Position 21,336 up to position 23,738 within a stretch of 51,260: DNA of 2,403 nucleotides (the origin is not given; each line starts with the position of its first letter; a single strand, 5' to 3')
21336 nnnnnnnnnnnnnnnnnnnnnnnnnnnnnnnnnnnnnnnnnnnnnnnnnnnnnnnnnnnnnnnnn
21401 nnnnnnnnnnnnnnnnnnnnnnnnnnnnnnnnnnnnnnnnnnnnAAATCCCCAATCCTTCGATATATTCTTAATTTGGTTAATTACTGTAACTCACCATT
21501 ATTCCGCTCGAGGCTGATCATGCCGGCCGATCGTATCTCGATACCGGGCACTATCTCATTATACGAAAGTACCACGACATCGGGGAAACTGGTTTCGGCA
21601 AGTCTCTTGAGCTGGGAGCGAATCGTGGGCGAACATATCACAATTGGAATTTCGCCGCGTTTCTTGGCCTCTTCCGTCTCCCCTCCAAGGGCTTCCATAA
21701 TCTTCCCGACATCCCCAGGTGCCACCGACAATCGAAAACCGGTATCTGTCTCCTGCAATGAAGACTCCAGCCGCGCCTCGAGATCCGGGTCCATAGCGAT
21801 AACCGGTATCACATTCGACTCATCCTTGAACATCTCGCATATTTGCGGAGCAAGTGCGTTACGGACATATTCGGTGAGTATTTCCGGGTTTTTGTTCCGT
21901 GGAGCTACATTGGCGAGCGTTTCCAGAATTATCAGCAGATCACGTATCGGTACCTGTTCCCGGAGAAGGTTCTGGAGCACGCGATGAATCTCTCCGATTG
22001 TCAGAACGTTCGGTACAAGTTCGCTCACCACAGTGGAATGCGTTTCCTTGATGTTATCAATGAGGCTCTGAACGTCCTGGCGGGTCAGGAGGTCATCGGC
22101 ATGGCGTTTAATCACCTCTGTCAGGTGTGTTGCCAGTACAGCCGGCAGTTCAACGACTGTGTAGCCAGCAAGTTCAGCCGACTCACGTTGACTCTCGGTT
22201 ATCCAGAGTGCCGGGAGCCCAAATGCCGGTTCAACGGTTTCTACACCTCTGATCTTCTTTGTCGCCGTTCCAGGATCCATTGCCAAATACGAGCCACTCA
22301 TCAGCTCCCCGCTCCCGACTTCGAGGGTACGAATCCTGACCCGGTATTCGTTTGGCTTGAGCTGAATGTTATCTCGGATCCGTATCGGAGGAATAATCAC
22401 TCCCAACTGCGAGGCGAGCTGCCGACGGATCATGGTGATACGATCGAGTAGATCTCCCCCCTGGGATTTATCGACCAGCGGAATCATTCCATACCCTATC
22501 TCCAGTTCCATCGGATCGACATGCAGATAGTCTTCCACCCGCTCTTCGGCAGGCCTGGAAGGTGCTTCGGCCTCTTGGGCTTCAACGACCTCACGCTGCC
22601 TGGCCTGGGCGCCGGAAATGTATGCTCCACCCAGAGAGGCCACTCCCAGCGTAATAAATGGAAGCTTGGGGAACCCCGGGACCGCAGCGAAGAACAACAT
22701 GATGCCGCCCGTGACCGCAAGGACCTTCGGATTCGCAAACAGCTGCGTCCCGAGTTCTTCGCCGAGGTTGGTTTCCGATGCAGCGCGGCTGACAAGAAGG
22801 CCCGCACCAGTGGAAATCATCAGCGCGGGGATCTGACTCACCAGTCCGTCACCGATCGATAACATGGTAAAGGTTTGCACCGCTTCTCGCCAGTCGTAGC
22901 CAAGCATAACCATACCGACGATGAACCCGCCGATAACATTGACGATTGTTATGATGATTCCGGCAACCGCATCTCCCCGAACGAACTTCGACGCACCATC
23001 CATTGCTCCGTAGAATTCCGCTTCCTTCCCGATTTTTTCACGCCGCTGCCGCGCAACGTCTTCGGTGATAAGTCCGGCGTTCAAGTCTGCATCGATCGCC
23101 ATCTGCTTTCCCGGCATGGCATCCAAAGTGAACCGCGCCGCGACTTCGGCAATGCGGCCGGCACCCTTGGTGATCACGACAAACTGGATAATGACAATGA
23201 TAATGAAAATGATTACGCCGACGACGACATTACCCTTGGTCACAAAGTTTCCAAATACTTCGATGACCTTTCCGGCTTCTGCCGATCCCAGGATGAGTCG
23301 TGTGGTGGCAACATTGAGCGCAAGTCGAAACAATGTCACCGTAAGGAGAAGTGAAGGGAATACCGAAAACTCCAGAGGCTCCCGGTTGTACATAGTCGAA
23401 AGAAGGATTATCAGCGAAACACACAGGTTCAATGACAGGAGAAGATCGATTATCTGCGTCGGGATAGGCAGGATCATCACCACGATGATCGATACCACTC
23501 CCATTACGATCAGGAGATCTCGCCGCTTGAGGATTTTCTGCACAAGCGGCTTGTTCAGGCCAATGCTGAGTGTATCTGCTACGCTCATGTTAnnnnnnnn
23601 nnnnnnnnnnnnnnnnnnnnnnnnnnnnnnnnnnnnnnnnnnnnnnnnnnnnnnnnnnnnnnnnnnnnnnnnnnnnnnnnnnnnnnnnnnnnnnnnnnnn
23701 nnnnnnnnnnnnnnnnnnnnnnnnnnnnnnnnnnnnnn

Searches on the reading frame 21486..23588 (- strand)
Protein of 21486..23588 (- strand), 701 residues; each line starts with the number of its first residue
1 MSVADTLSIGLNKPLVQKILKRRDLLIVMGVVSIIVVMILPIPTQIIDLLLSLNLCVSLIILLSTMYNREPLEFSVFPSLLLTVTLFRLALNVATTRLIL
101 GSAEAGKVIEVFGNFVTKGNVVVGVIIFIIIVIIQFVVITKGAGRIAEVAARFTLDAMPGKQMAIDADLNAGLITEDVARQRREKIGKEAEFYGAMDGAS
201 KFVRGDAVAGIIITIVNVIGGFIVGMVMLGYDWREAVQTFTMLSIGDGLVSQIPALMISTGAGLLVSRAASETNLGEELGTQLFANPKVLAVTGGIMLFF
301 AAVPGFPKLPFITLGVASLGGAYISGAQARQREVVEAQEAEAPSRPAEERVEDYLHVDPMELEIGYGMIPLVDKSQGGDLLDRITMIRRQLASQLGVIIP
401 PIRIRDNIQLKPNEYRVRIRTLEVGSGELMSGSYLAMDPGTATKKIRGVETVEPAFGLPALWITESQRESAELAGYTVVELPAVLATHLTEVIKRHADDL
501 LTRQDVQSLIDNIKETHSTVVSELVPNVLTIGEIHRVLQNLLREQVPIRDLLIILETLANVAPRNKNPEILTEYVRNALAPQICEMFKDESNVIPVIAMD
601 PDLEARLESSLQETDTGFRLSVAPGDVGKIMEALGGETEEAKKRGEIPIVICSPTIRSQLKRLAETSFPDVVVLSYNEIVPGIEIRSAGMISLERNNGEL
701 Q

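Call 4: search_protein_families(library=ncbifam, proteins=[window:21486-23588:-], max_evalue=1)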
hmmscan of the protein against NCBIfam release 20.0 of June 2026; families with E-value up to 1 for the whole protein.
window:21486-23588:- (701 aa): 5 families
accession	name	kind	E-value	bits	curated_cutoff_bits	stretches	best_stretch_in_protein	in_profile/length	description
TIGR01398.1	FlhA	equivalog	3.1e-266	885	772.1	1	23-691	2-678/678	flagellar biosynthesis protein FlhA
TIGR01399.1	hrcV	equivalog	3.8e-189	630.4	692.25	1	22-690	2-676/677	type III secretion system export apparatus subunit SctV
NF011865.0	PRK15337.1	equivalog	1.4e-163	545.8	800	1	14-685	4-680/686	EscV/YscV/HrcV family type III secretion system export apparatus protein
NF009363.0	PRK12720.1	equivalog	2.8e-159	531.7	993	1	16-696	10-676/683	EscV/YscV/HrcV family type III secretion system export apparatus protein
NF004571.0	PRK05910.1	equivalog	7.6e-83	278.9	670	2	27-330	12-309/584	type III secretion system protein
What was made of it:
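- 21483..23588 (-): flhA. Its ATG lies 1 nt after the TAA of X, and its AAGGA ribosome-binding site is inside the last codons of X. TIGR01398, 3.1e-266 (call 4).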
